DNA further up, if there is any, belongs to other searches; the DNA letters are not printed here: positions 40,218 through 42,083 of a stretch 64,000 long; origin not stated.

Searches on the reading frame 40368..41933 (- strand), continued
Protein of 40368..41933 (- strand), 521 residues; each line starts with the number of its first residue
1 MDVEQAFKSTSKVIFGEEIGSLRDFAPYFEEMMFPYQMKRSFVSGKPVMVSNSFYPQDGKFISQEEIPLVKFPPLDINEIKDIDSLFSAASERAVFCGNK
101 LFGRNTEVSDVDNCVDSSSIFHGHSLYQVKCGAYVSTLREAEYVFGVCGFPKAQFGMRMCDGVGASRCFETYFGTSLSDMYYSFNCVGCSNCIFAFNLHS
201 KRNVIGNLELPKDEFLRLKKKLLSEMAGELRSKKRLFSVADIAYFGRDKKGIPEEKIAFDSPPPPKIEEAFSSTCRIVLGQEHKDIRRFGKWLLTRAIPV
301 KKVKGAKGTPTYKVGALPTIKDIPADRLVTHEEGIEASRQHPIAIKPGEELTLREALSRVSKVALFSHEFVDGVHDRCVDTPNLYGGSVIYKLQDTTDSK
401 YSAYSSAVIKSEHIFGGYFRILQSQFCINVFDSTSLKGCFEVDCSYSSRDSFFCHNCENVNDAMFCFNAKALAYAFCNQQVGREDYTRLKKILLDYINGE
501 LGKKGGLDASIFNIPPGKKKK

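Call 30: search_protein_families(library=pfam, alignment_id=A1, max_evalue=1)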
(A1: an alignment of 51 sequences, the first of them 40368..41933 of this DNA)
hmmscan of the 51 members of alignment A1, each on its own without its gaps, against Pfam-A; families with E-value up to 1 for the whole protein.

A. member 1, window:40368-41933:- (521 aa): 0 families

B. families by the number of members that match (of 51 scanned): 20 families
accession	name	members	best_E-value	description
PF04071.17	zf-like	2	0.0086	Cysteine-rich small domain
PF05575.17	V_cholerae_RfbT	2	0.012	Vibrio cholerae RfbT protein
PF18263.7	MCM6_C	2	0.056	MCM6 C-terminal winged-helix domain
PF13320.12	GH123_cat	2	0.15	Glycoside hydrolase 123, catalytic domain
PF03854.20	zf-P11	1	0.017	P-11 zinc finger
PF15300.11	INT_SG_DDX_CT_C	1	0.043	INTS6/SAGE1/DDX26B/CT45 C-terminus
PF20720.3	nSTAND3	1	0.08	Novel STAND NTPase 3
PF04548.22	AIG1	1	0.098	AIG1 family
PF10497.14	zf-4CXXC_R1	1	0.11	Zinc-finger domain of monoamine-oxidase A repressor R1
PF17856.7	TIP49_C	1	0.14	TIP49 AAA-lid domain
PF11873.13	Mltc_N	1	0.15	Membrane-bound lytic murein transglycosylase C, N-terminal domain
PF06998.16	DUF1307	1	0.17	Protein of unknown function (DUF1307)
PF13370.11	Fer4_13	1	0.21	4Fe-4S single cluster domain of Ferredoxin I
PF00588.24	SpoU_methylase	1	0.21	SpoU rRNA Methylase family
PF00383.29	dCMP_cyt_deam_1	1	0.29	Cytidine and deoxycytidylate deaminase zinc-binding region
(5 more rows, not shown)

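Call 32: fold_search(model_id=the predicted structure, library=viral)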
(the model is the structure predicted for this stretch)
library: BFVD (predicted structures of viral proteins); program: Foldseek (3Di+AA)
matches with E <= 10: 37; with E <= 0.001: 0
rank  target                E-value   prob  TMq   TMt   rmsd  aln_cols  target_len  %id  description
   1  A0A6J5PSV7            1.1e-01  0.10  0.08  0.16  10.4       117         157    7  Hexapeptide repeat [uncultured Caudovirales phage]
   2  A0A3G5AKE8            3.1e-01  0.04  0.08  0.08  22.5       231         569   10  PglD N-terminal domain-containing protein [Solumvirus sp.]
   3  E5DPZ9                3.4e-01  0.06  0.09  0.12  13.6       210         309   10  Mannose-1-phosphate guanyltransferase C-terminal domain-containing protein [Aeromonas phage PX29]
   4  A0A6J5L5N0            3.4e-01  0.05  0.07  0.11  10.4       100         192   11  NeuD_NnaD, sugar O-acyltransferase, sialic acid O-acetyltransferase NeuD family [uncultured Caudovirales phage]
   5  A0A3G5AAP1            4.1e-01  0.06  0.10  0.07  24.3       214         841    9  Uncharacterized protein [Hyperionvirus sp.]
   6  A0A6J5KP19            4.9e-01  0.05  0.08  0.14  12.6       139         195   11  WbbJ Acetyltransferase (Isoleucine patch superfamily) [uncultured Caudovirales phage]
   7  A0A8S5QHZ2            5.2e-01  0.02  0.09  0.08  24.1       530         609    8  Uncharacterized protein [Myoviridae sp. ctdNl2]
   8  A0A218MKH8            5.9e-01  0.04  0.09  0.15  16.6       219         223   13  Uncharacterized protein [uncultured virus]
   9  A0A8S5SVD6            7.5e-01  0.04  0.09  0.07  18.5       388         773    5  Baseplate protein [Myoviridae sp. ctBTH15]
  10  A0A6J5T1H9            7.5e-01  0.03  0.07  0.12  11.5       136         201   10  CysE Serine acetyltransferase [uncultured Caudovirales phage]
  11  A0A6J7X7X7            1.0e+00  0.10  0.10  0.17  17.1       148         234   13  Uncharacterized protein [uncultured Caudovirales phage]
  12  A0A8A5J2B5            1.0e+00  0.03  0.08  0.08  12.3       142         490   10  (no name in the UniProt tables at hand)
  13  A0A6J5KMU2            1.4e+00  0.06  0.10  0.06   9.7       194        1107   10  Intramolecular chaperone auto-processing domain containing protein [uncultured Caudovirales phage]
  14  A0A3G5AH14            1.4e+00  0.04  0.11  0.11  12.8       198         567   12  Putative pyridoxal phosphate-dependent transferase [Solivirus sp.]
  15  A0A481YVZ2            1.5e+00  0.03  0.07  0.13  10.7       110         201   10  Uncharacterized protein [Marseillevirus LCMAC103]
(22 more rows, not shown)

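Call 39: search_protein_families(library=pfam, proteins=[L064:537-1559:-, L019:8867-9895:-, L050:7801-8919:-, L017:13133-15517:-, L038:9155-9952:+, L039:8605-9360:+, L002:11566-11835:-, L002:11845-12201:-, L005:2858-3253:-, L007:9145-10011:+], max_evalue=0.01)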
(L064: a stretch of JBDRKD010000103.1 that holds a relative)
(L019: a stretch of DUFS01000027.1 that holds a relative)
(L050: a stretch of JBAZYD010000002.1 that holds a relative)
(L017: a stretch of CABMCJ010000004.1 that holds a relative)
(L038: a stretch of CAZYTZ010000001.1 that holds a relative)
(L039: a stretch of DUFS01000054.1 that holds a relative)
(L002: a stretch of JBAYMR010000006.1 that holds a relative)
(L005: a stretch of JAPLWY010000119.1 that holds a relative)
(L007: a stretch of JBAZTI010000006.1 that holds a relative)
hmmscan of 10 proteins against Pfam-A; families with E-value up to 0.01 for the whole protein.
L064:537-1559:- (340 aa): 8 families
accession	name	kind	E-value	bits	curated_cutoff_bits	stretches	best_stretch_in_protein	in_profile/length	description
PF13412.12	HTH_24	-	1.7e-24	85.5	21.9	2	179-226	1-48/48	Winged helix-turn-helix DNA-binding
PF13404.12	HTH_AsnC-type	-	6.4e-24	83.9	27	2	179-220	1-42/42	AsnC-type helix-turn-helix domain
PF01037.27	AsnC_trans_reg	-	4.2e-05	23.8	25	0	261-299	16-54/73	Lrp/AsnC ligand binding domain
PF22451.2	NirdL-like_HTH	-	0.00042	20.3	27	0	200-225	21-46/47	Siroheme decarboxylase NirDL-like HTH domain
PF12802.13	MarR_2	-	0.0019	18.8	27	0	13-55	7-50/61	MarR family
PF12840.13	HTH_20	-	0.0021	18.5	27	0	24-55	17-48/51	Helix-turn-helix domain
PF25212.1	HVO_A0114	-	0.0029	17.8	27.6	0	177-226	18-67/84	HVO_A0114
PF01047.28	MarR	-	0.0056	17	24.6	0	14-55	6-47/59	MarR family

L019:8867-9895:- (342 aa): 5 families
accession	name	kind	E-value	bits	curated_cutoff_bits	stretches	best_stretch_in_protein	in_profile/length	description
PF13412.12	HTH_24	-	7.7e-09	35.4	21.9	1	207-235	19-47/48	Winged helix-turn-helix DNA-binding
PF13404.12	HTH_AsnC-type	-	5.6e-07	29.7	27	1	26-62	6-42/42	AsnC-type helix-turn-helix domain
PF12802.13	MarR_2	-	5.5e-05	23.7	27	0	194-235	8-50/61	MarR family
PF01047.28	MarR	-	0.00076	19.8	24.6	1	193-235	5-47/59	MarR family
PF02082.26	Rrf2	-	0.0026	18.4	30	0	207-235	25-53/132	Iron-dependent Transcriptional regulator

L050:7801-8919:- (372 aa): 1 family
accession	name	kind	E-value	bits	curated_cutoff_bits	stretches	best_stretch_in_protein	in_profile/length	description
PF01978.25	TrmB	-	1.1e-12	48.1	25.6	1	8-63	1-56/68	Sugar-specific transcriptional regulator TrmB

L017:13133-15517:- (794 aa): 6 families
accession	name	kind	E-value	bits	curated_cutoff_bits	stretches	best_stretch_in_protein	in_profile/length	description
PF10412.15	TrwB_AAD_bind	-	3.7e-12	46.3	20.5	1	207-265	16-74/387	Type IV secretion-system coupling protein DNA-binding domain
PF01935.23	DUF87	-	1.5e-08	35.5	23.2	1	204-271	21-69/220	Helicase HerA, central domain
PF01580.24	FtsK_SpoIIIE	-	3.5e-07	30.3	24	1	196-251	38-86/221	FtsK/SpoIIIE family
PF00270.35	DEAD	-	0.00011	22.4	26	0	208-248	16-56/167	DEAD/DEAH box helicase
PF13401.12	AAA_22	-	0.0014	19.4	27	0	208-286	7-79/130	AAA domain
PF13191.12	AAA_16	-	0.0031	18.5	32.6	0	208-265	26-85/167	AAA ATPase domain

L038:9155-9952:+ (265 aa): 0 families

L039:8605-9360:+ (251 aa): 0 families

L002:11566-11835:- (89 aa): 0 families

L002:11845-12201:- (118 aa): 0 families

L005:2858-3253:- (131 aa): 0 families

L007:9145-10011:+ (288 aa): 0 families

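Call 61: find_related_loci(query=A1, collection=viral_contigs, flank=8000)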
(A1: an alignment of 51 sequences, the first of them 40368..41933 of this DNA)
Query A1 (521 aa) in viral_contigs; peptide patterns used: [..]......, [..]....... (x = any residue, [..] = any of these).
290 stretches matched a pattern, but none encodes a relative of the query by tblastn (E <= 1e-3).

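Call 62: search_dna_similar(query=window:40368-41933:-, collection=plasmids, mode=protein, max_evalue=0.01)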
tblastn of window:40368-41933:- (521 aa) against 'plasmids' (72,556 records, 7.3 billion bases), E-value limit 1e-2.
No match.

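Call 63: search_dna_similar(query=window:40368-41933:-, collection=phages, mode=protein, max_evalue=0.01)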
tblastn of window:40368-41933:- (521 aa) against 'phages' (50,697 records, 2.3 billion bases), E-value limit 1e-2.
No match.

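Call 65: list_cluster_members(proteins=[P0224, P0235, P0237, P0245, P0246, P0250, P0252, P0259, P0264, P0267])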
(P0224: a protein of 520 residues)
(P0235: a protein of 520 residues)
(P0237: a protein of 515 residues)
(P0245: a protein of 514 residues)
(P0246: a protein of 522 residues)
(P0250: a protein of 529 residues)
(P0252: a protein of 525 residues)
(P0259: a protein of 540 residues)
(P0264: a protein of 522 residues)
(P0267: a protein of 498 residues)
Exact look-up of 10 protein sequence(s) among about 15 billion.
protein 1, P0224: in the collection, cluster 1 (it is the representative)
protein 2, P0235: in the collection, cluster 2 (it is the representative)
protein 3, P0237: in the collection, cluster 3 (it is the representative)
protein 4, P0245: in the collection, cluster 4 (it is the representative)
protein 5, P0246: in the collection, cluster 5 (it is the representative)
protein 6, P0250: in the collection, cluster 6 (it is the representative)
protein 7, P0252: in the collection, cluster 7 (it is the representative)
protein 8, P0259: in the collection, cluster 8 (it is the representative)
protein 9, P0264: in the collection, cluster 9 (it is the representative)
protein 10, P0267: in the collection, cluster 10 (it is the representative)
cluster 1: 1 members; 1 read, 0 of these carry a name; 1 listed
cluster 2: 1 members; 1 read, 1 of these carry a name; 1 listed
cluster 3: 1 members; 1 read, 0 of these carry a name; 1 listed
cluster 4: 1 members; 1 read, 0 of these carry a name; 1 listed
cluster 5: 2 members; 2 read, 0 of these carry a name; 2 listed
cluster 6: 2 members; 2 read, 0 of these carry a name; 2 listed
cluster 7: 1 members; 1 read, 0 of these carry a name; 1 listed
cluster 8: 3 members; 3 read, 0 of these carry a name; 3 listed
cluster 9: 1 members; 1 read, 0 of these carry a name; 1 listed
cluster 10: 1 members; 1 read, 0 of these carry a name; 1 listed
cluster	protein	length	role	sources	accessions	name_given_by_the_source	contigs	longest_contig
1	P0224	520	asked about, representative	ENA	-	-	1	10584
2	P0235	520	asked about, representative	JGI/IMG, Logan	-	hypothetical protein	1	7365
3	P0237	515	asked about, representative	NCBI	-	-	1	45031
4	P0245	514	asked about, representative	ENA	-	-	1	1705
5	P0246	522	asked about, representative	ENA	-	-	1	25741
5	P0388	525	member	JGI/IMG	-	-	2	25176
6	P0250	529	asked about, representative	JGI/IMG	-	-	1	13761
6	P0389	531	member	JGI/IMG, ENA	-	-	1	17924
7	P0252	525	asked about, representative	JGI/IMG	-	-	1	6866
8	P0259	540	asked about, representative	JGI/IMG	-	-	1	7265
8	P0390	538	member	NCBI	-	-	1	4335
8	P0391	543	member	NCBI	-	-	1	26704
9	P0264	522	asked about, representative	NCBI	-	-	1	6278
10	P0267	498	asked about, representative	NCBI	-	-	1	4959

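Call 74: search_protein_families(library=ncbifam, proteins=[L002:11566-11835:-, L002:11845-12201:-, L005:2858-3253:-, L005:3256-3588:-, L007:9145-10011:+], max_evalue=1)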
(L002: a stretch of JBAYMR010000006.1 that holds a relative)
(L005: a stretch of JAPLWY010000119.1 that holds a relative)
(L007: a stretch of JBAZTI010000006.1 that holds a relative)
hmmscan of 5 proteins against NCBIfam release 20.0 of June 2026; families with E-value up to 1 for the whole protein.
L002:11566-11835:- (89 aa): 0 families

L002:11845-12201:- (118 aa): 1 family
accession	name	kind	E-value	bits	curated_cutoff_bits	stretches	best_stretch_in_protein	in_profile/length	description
NF010387.0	PRK13814.1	equivalog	0.054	12.4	660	1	60-109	205-256/310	aspartate carbamoyltransferase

L005:2858-3253:- (131 aa): 0 families

L005:3256-3588:- (110 aa): 1 family
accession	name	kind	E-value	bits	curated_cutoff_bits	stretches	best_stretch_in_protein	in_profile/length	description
TIGR02787.1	codY_Gpos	equivalog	0.087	12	267.2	1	30-84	176-228/251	GTP-sensing pleiotropic transcriptional regulator CodY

L007:9145-10011:+ (288 aa): 1 family
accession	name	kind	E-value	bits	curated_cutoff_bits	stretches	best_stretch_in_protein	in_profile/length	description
NF010747.0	PRK14149.1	equivalog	0.01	15.4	176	1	197-268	97-168/191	nucleotide exchange factor GrpE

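Call 75: search_protein_families(library=pfam, proteins=[L002:11566-11835:-, L002:11845-12201:-, L005:2858-3253:-, L005:3256-3588:-, L007:9145-10011:+], max_evalue=1)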
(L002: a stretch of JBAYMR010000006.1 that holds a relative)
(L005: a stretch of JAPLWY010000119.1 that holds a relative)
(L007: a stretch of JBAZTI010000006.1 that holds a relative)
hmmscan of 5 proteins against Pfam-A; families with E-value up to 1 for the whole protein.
L002:11566-11835:- (89 aa): 1 family
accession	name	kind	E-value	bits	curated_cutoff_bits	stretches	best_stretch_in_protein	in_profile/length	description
PF00901.23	Orbi_VP5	-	0.34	9.8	27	1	17-66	288-338/506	Orbivirus outer capsid protein VP5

L002:11845-12201:- (118 aa): 0 families

L005:2858-3253:- (131 aa): 0 families

L005:3256-3588:- (110 aa): 0 families

L007:9145-10011:+ (288 aa): 0 families

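Call 83: find_homologous_proteins(query=L064:1711-3261:+, max_evalue=0.001)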
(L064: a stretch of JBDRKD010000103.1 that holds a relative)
Query L064:1711-3261:+ (517 aa): 252 proteins with E <= 0.001 among 4524 candidates; the best 120 are listed.
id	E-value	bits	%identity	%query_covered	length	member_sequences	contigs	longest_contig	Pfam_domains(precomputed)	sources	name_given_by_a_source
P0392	0.0e+0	1206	100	100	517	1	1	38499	-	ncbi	ncbi:MAG: hypothetical protein ABIG39_06440 [Candidatus Micrarchaeota archaeon]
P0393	4.9e-236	802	64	99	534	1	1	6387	-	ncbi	ncbi:MAG: hypothetical protein ABIF01_04290 [Candidatus Micrarchaeota archaeon]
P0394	1.8e-233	794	66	100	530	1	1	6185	-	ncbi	-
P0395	2.1e-220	751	64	99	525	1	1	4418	-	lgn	-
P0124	1.1e-201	689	58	99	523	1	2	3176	-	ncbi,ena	-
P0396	7.0e-197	673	57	99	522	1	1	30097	-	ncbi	ncbi:MAG: hypothetical protein ABIG39_04695 [Candidatus Micrarchaeota archaeon]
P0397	1.2e-191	656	56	99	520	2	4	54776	-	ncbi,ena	-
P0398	2.1e-185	635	53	100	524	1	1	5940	-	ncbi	ncbi:MAG: hypothetical protein ABIF01_03045 [Candidatus Micrarchaeota archaeon]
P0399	3.9e-183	628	55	99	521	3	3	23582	-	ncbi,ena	-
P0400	8.8e-135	468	45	99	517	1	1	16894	-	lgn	-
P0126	1.5e-124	435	43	99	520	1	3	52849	-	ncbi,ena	-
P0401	3.7e-123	430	39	99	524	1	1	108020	-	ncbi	ncbi:MAG: hypothetical protein AB1657_05960 [Candidatus Micrarchaeota archaeon]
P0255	5.7e-123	429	65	55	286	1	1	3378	-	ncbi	ncbi:MAG: hypothetical protein V1909_03910, partial [Candidatus Micrarchaeota archaeon]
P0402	3.9e-122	427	43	99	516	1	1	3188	-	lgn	-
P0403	2.3e-121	424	40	99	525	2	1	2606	-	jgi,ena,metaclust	metaclust:\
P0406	1.7e-117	411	42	99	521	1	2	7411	-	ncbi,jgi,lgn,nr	ncbi:hypothetical protein FJZ26_02675 [Candidatus Parvarchaeota archaeon]|nr:hypothetical protein [C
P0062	5.9e-113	396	40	100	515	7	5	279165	-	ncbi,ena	ncbi:MAG: hypothetical protein AABW86_03570 [Candidatus Micrarchaeota archaeon]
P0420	2.6e-112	394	38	99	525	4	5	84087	-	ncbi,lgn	ncbi:MAG: hypothetical protein QXF86_00785 [Candidatus Bilamarchaeaceae archaeon]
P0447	6.4e-102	360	39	99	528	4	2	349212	-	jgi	jgi:predicted metal-binding transcription factor (methanogenesis marker protein 9)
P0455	5.5e-100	354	40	100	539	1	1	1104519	-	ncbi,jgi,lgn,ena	ncbi:MAG: hypothetical protein WC506_02260 [Candidatus Micrarchaeia archaeon]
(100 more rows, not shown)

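Call 84: search_protein_families(library=ncbifam, proteins=[P0447, P0392, P0406, P0420, P0455, window:40368-41933:-], max_evalue=10)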
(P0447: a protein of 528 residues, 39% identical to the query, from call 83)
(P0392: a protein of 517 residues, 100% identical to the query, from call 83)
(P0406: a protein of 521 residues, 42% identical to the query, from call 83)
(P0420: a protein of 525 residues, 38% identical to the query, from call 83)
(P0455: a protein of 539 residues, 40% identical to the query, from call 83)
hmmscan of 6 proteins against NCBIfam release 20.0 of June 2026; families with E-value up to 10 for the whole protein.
P0447 (528 aa): 0 families

P0392 (517 aa): 1 family
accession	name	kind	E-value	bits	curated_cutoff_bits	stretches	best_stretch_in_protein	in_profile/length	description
NF003761.0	PRK05352.1-4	equivalog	0.13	11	450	1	120-166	339-384/449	Na(+)-translocating NADH-quinone reductase subunit A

P0406 (521 aa): 0 families

P0420 (525 aa): 0 families

P0455 (539 aa): 0 families

window:40368-41933:- (521 aa): 0 families

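Call 85: search_protein_families(library=pfam, proteins=[P0447, P0392, P0406, P0420, P0455], max_evalue=10)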
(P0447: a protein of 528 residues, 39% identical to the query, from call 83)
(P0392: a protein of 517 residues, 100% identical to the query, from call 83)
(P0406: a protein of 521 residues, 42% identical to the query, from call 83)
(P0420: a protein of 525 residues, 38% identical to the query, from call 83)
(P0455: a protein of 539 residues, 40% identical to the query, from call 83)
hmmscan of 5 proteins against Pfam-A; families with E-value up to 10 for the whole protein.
P0447 (528 aa): 3 families
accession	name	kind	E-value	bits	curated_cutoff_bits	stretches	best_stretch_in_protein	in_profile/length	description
PF17146.10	PIN_6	-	0.0036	18.2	27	1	215-274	14-71/87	PIN domain of ribonuclease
PF03622.19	IBV_3B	-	0.11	13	27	1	439-461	40-60/63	IBV 3B protein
PF03854.20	zf-P11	-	0.44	10.7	25.6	0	177-206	11-37/50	P-11 zinc finger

P0392 (517 aa): 0 families

P0406 (521 aa): 0 families

P0420 (525 aa): 1 family
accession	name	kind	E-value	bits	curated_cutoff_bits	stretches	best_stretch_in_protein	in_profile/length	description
PF08776.16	VASP_tetra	-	0.45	10.5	25.8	1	228-246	6-24/36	VASP tetramerisation domain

P0455 (539 aa): 1 family
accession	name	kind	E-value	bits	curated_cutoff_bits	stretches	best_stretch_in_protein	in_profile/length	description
PF10453.14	NUFIP1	-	0.066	13.5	23.3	1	233-253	20-41/53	FMR1-interacting protein 1 (NUFIP1)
